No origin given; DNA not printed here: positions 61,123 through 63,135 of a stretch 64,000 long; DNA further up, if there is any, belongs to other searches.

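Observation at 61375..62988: Membrane HD-GYP phosphodiesterase carrying a PT-rich linker and a C-terminal PKD-like domain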

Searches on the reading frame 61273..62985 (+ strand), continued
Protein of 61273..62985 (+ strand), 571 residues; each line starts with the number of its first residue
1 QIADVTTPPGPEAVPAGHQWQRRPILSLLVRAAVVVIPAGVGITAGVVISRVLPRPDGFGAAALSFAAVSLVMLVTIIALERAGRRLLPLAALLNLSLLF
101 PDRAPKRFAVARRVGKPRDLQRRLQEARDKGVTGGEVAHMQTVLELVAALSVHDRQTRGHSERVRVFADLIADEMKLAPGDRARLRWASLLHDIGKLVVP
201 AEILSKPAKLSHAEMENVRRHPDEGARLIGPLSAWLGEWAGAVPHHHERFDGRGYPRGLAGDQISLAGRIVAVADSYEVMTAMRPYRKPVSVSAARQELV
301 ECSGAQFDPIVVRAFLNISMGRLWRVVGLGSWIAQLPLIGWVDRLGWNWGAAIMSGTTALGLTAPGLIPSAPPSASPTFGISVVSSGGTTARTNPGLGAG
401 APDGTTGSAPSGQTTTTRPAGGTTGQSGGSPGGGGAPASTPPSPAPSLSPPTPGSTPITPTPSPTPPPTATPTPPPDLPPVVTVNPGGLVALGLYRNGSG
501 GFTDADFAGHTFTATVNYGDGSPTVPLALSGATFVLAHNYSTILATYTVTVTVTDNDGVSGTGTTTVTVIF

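Call 14: search_protein_families(library=pfam, alignment_id=A2, max_evalue=0.01)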
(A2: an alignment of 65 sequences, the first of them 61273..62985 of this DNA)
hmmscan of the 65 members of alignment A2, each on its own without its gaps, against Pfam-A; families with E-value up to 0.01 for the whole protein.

A. member 1, window:61273-62985:+ (571 aa): 4 families
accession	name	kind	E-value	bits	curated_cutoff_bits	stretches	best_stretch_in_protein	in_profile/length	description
PF13487.12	HD_5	-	2.1e-35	122.4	27.2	1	149-309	6-168/170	HD domain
PF01966.28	HD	-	1.2e-17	64.7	22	1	159-280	3-116/116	HD domain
PF18911.6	PKD_4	-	1.2e-05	25.8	27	1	500-569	24-85/85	PKD domain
PF08668.18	HDOD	-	0.0055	16.7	22.9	1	151-212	89-148/196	HDOD domain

B. families by the number of members that match (of 65 scanned): 13 families
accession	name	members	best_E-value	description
PF13487.12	HD_5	65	7.2e-39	HD domain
PF01966.28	HD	65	7.2e-21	HD domain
PF18911.6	PKD_4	55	6.9e-15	PKD domain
PF08668.18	HDOD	53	0.00025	HDOD domain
PF00801.26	PKD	12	2.6e-06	PKD domain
PF17963.7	Big_9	9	0.00016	Bacterial Ig domain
PF22352.2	K319L-like_PKD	6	0.0022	K319L-like, PKD domain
PF05345.18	He_PIG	2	0.00071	Putative Ig domain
PF24391.1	HD-CE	2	0.00099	HD-CE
PF14016.12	DUF4232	1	0.00017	Domain of unknown function (DUF4232)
PF19077.6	Big_13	1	0.0042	Bacterial Ig-like domain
PF18019.7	Cas3_HD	1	0.0099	Cas3, HD domain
PF05887.16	Trypan_PARP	1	0.0099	Procyclic acidic repetitive protein (PARP)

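Call 15: find_encoding_contigs(protein=P0059, flank=8000, max_places=3)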
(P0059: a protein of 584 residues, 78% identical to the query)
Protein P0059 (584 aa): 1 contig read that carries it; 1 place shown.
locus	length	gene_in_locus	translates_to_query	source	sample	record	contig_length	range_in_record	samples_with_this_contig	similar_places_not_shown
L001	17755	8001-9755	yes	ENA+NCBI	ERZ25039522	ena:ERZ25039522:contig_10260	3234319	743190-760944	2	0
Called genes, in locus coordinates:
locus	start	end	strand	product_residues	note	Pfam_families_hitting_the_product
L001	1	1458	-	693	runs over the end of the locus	PF13240:Zn_Ribbon_1 (weak), PF13248:Zn_ribbon_3 (faint), PF00211:Guanylate_cyc, PF13191:AAA_16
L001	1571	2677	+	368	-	PF08392:FAE1_CUT1_RppA, PF00195:Chal_sti_synt_N, PF08545:ACP_syn_III (weak), PF02797:Chal_sti_synt_C, PF08541:ACP_syn_III_C (weak)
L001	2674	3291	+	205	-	PF04191:PEMT, PF04140:ICMT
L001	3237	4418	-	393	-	PF01266:DAO (weak), PF01494:FAD_binding_3, PF04820:Trp_halogenase (weak), PF13450:NAD_binding_8 (weak)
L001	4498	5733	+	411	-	PF09335:VTT_dom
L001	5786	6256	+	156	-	PF00583:Acetyltransf_1, PF13673:Acetyltransf_10 (weak), PF13508:Acetyltransf_7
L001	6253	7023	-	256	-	PF01384:PHO4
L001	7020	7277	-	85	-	PF01384:PHO4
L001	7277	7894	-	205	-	PF01865:PhoU_div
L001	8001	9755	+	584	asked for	PF01966:HD, PF13487:HD_5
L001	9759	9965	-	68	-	-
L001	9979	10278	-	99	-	PF02148:zf-UBP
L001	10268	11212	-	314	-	PF19459:DUF5996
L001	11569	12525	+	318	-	-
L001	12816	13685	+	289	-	-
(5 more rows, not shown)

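Call 19: predict_structure(alignment_id=A2)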
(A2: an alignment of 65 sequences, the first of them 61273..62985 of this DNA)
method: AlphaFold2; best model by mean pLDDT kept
length: 571 residues; sequences in the alignment: 65
mean_pLDDT: 59.8   pTM: 0.32
mean pLDDT of the five models: 59.8, 59.6, 59.0, 59.0, 56.0
residues with pLDDT >= 90: 79; 70-90: 115; 50-70: 132; < 50: 245
segments of 3 or more residues with pLDDT < 50: 1-9, 99-101, 103-113, 150-158, 194-210, 238-295, 297-324, 350-401, 403-409, 411-430, 432-436
pLDDT, mean of each block of 10 residues (from residue 1): 46 50 66 73 78 82 80 79 69 52 44 57 82 74 61 47 65 66 59 48 43 59 52 49 35 34 36 36 33 44 41 42 47 58 57 42 37 35 31 35 38 37 38 45 52 57 76 88 89 91 95 98 98 97 92 97 95 75
secondary structure, 60 per line:
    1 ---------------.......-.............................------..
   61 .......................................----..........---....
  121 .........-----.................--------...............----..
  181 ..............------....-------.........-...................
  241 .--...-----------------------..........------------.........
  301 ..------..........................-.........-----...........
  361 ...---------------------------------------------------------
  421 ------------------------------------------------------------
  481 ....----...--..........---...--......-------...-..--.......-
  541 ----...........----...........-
elements in order: H16-22 H24-52 H59-99 H104-113 H117-129 H135-151 H160-174 H179-194 H201-204 H212-220 H222-241 H270-279 H292-302 H309-334 H336-344 H350-363 E481-484 E489-491 E494-503 E512-517 E525-527 E533-539 E545-555 E560-570

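Call 23: fold_search(model_id=the predicted structure, library=pdb)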
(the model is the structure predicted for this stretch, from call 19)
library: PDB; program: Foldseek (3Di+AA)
matches with E <= 10: 1978; with E <= 0.001: 21
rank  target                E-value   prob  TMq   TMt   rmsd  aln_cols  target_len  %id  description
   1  4tn9_A                9.4e-06  1.00  0.13  0.75   2.8        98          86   26  Crystal structure of Clostridium histolyticum ColG collagenase polycystic kidney disease-like domain at 1.4 Angstrom r (released 2015-03-11)
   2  4jrw_A                1.5e-05  1.00  0.13  0.73   2.7        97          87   27  Crystal structure of Clostridium histolyticum colg collagenase PKD domain 2 at 1.6 Angstrom resolution (released 2014-05-21)
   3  4aqo                  3.9e-05  1.00  0.13  0.76   2.7       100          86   24  CRYSTAL STRUCTURE OF THE CALCIUM BOUND PKD-like DOMAIN OF COLLAGENASE G FROM CLOSTRIDIUM HISTOLYTICUM AT 0.99 ANGSTROM R (released 2013-06-05)
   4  2y72_A                4.7e-05  1.00  0.13  0.75   2.6        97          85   25  Crystal structure of the PKD Domain of Collagenase G from Clostridium Histolyticum at 1.18 Angstrom Resolution. (released 2011-09-28)
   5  4u6t_A                8.1e-05  1.00  0.13  0.74   2.7        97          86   22  Crystal structure of the Clostridium histolyticum colH collagenase polycystic kidney disease-like domain 2a at 1.76 An (released 2015-03-11)
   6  4pw3_B                8.1e-05  1.00  0.14  0.21   3.0       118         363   15  Crystal structure of the sulfite dehydrogenase SorT from Sinorhizobium meliloti (released 2015-06-03)
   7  4jgu_A                1.3e-04  1.00  0.14  0.73   2.6        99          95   21  Crystal structure of Clostridium histolyticum ColH collagenase polycystic kidney-disease-like domain 2b at 1.4 Angstro (released 2014-03-05)
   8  7wjx_R                1.3e-04  1.00  0.13  0.59   4.2       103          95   20  Adeno-associated virus serotype 9 in complex with AAVR (released 2022-06-15)
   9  5k3x_A                1.6e-04  1.00  0.14  0.22   3.9       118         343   15  Crystal Structure of the sulfite dehydrogenase, SorT R78K mutant from Sinorhizobium meliloti (released 2017-05-24)
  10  7wqp_R                1.6e-04  1.00  0.13  0.61   4.1       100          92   20  Adeno-associated virus serotype PHP.eB in complex with AAVR (released 2022-06-15)
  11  6aem_A                2.0e-04  1.00  0.12  0.70   3.2       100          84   21  Crystal structure of the PKD1 domain of Vibrio anguillarum Epp (released 2018-12-12)
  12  5dzy_C                2.8e-04  1.00  0.12  0.16   5.4       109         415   20  Protocadherin beta 8 extracellular cadherin domains 1-4 (released 2016-05-04)
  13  5k3x_B                3.0e-04  1.00  0.13  0.22   4.0       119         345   15  Crystal Structure of the sulfite dehydrogenase, SorT R78K mutant from Sinorhizobium meliloti (released 2017-05-24)
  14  4be6_A                4.3e-04  1.00  0.13  0.28   5.4       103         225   14  V. cholera biofilm scaffolding protein RbmA (released 2013-12-18)
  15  2blf_A                5.1e-04  1.00  0.14  0.20   3.3       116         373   12  Sulfite dehydrogenase from Starkeya Novella (released 2005-04-28)
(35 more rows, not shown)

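Call 32: find_related_loci(query=window:61375-62985:+, collection=genome_contigs, flank=3000)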
Query window:61375-62985:+ (537 aa) in genome_contigs; peptide patterns used: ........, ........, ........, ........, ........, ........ (x = any residue, [..] = any of these).
599 stretches matched a pattern (row limit reached: there are more); 13 encode a relative of the query (tblastn E <= 1e-3); 13 distinct loci.
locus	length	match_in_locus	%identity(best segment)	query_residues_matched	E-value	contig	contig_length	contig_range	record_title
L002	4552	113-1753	70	8-535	0e+0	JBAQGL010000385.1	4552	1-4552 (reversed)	MAG: Candidatus Dormiibacterota bacterium isolate MFD09291_ilm_asm_bin17 k127_96206, whole genome shotgun sequence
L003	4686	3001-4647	70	1-537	0e+0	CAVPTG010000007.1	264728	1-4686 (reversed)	MAG: Candidatus Dormibacteraeota bacterium isolate MFD09286.bin.2.129 genome assembly, contig: contig_42198, whole genom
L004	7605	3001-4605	73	1-536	0e+0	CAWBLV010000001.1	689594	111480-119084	MAG: Candidatus Dormibacteraeota bacterium isolate MFD05705.bin.2.4 genome assembly, contig: contig_14473, whole genome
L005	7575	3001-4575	72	12-537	0e+0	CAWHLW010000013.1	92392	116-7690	MAG: Candidatus Dormibacteraeota bacterium isolate MFD00731.bin.2.132 genome assembly, contig: contig_72091, whole genom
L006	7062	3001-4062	84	1-354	0e+0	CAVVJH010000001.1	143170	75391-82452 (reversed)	MAG: Candidatus Dormibacteraeota bacterium isolate MFD01213.bin.2.29 genome assembly, contig: contig_103, whole genome s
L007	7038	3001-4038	85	8-353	0e+0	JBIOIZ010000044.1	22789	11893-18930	MAG: Candidatus Dormibacteria bacterium isolate GcC5-3 k141_190557_length_22789_cov_54.8025, whole genome shotgun sequen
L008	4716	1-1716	57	40-537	6e-166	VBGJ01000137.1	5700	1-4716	MAG: Chloroflexi bacterium isolate CF_75 14_1009_12_30cm_scaffold_9260, whole genome shotgun sequence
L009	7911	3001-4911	76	4-537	3e-156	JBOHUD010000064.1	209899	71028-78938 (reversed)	MAG: Candidatus Dormibacteria bacterium isolate TC-B3_metabat2.bin.14 k127_70908, whole genome shotgun sequence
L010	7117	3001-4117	77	12-387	3e-161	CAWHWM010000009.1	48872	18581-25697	MAG: Candidatus Dormibacteraeota bacterium isolate MFD04434.bin.2.142 genome assembly, contig: contig_23410, whole genom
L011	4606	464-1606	43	1-396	2e-97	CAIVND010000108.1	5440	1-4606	MAG: uncultured Acidimicrobiaceae bacterium isolate Umea3_bin-0781 genome assembly, contig: bin-0781:108/260, whole geno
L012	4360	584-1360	41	95-293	8e-25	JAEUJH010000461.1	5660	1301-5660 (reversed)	MAG: Gemmatimonadetes bacterium isolate new MAG-64 k141_956406, whole genome shotgun sequence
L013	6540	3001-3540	34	86-252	2e-23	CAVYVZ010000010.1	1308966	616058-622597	MAG: uncultured Acidobacteriota bacterium isolate MFD09206.bin.2.2 genome assembly, contig: contig_687, whole genome sho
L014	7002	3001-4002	25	13-342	8e-22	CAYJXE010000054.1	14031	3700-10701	MAG TPA_asm: uncultured Aquabacterium sp. isolate ERP125453_co1_487 genome assembly, contig: NODE_4637_length_14031_cov_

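Call 35: search_protein_families(library=pfam, proteins=[L011:374-2290:+], max_evalue=1)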
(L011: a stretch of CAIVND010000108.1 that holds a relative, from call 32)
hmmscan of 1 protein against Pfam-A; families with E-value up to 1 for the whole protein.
L011:374-2290:+ (639 aa): 2 families
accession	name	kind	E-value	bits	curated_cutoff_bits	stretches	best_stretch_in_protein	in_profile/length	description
PF13487.12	HD_5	-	9.7e-31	107.2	27.2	1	148-307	9-170/170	HD domain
PF01966.28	HD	-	6e-16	59.2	22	1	155-276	3-116/116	HD domain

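Call 41: search_protein_representatives(protein=window:61273-62985:+)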
Query: 571 residues. Proteins with E-value up to 0.001 (for the whole library): 117131; up to 1e-10: 88278; up to 1e-30: 10703. The best 150 are listed.
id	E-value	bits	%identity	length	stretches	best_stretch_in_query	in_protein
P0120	8.9e-171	585.7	91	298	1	73-363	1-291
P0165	7.2e-148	510.1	52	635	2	11-569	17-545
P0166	3.3e-145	501.3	66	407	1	143-570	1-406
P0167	5.5e-134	464.2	47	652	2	8-569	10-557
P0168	2.0e-126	439.3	50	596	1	17-486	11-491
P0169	4.3e-126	438.2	48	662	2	14-569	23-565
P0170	2.0e-124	432.7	53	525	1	16-481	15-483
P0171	7.4e-118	411.0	48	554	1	16-568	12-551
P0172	4.1e-113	395.3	47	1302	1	11-562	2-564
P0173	9.5e-113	394.1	50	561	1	7-444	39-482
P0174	1.1e-112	393.9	53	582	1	16-480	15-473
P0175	8.4e-112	391.0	48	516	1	18-462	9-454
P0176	1.2e-110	387.2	42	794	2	12-570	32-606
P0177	1.4e-110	387.0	44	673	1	19-486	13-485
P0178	3.6e-109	382.3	52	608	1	13-378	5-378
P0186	5.3e-106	371.8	52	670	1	5-364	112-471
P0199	1.6e-103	363.7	47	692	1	19-482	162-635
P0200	2.6e-103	363.0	47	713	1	14-461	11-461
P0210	1.2e-100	354.2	51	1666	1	13-384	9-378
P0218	4.2e-99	349.1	44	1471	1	15-464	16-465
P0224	1.0e-98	347.8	43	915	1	18-511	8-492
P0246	2.9e-96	339.7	44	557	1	12-479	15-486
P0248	3.2e-96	339.6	44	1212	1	18-487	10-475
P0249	3.4e-96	339.4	40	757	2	18-462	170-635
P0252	5.1e-96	338.9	44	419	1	19-424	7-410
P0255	7.8e-96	338.3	45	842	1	8-490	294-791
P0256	9.5e-96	338.0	43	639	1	10-445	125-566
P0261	1.8e-95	337.1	50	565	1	19-388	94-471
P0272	1.0e-94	334.6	46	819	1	12-469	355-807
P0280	2.4e-94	333.4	51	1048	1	29-370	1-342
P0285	3.0e-94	333.0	44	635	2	92-445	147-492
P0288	4.0e-94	332.6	43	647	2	16-477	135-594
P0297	8.9e-94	331.5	44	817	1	15-475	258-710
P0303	1.9e-93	330.4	44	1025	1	18-486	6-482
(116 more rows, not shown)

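Call 47: search_protein_families(library=pfam, alignment_id=A4, max_evalue=0.001)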
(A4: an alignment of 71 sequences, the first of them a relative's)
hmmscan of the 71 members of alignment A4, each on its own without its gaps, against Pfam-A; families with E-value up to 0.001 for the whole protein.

A. member 1, P0165 (635 aa): 6 families
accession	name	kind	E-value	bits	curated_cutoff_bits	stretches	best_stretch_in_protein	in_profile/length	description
PF13487.12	HD_5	-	6.9e-34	117.5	27.2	1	154-317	5-170/170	HD domain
PF01966.28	HD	-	9e-21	74.8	22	1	165-286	3-116/116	HD domain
PF18911.6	PKD_4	-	1.3e-18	67.3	27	2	458-544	3-84/85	PKD domain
PF00801.26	PKD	-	5.3e-12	46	23.5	2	567-630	19-77/80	PKD domain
PF22352.2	K319L-like_PKD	-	9.3e-07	29.2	27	1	515-545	54-84/84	K319L-like, PKD domain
PF02010.21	REJ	-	0.00023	20.3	25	0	507-551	159-205/452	REJ domain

B. families by the number of members that match (of 71 scanned): 41 families (the first 25 are shown)
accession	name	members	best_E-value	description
PF13487.12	HD_5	71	1.9e-42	HD domain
PF01966.28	HD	71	2.6e-23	HD domain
PF17963.7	Big_9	9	5.3e-210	Bacterial Ig domain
PF17803.7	Cadherin_4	7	1.1e-125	Bacterial cadherin-like domain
PF17892.7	Cadherin_5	6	1.2e-131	Cadherin-like domain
PF18911.6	PKD_4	4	1.3e-18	PKD domain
PF00041.27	fn3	3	7.3e-90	Fibronectin type III domain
PF22352.2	K319L-like_PKD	3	3.4e-07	K319L-like, PKD domain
PF00805.28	Pentapeptide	2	3.7e-59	Pentapeptide repeats (8 copies)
PF25059.1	FN3_DSCAM-DSCAML_C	2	4.8e-30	DSCAM/DSCAML C-terminal Fn3-like domain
PF13599.13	Pentapeptide_4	2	8.2e-18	Pentapeptide repeat region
PF13576.12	Pentapeptide_3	2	4.2e-13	Pentapeptide repeats (9 copies)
PF00801.26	PKD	2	5.3e-12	PKD domain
PF18019.7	Cas3_HD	2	0.00025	Cas3, HD domain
PF19077.6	Big_13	1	7.8e-31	Bacterial Ig-like domain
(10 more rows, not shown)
